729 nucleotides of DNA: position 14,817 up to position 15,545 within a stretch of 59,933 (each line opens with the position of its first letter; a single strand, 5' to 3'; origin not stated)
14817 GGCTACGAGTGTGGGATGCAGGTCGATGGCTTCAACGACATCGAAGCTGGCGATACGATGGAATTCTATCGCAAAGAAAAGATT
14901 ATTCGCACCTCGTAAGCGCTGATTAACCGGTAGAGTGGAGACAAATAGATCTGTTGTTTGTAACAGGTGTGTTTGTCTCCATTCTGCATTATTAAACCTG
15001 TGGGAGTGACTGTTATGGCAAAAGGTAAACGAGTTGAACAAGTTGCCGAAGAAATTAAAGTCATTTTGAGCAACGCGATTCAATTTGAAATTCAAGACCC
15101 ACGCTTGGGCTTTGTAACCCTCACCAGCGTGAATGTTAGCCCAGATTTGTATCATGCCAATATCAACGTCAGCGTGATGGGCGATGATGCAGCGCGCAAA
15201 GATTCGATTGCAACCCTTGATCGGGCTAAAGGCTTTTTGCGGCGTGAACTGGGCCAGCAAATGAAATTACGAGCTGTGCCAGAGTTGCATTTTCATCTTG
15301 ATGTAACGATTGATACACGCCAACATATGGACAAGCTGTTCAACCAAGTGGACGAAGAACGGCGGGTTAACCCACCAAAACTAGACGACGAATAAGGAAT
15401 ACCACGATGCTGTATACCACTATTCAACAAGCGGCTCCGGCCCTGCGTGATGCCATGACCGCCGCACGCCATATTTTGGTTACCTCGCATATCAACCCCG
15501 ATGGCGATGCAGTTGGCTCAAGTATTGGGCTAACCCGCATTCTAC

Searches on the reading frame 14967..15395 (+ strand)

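Call 32: search_protein_families(library=pfam, proteins=[window:14967-15395:+], max_evalue=0.001)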
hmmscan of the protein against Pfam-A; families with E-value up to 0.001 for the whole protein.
window:14967-15395:+ (142 aa): 1 family
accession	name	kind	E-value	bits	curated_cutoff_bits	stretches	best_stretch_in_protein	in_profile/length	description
PF02033.23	RBFA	-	1.1e-32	112.8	34.7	1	22-125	1-105/105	Ribosome-binding factor A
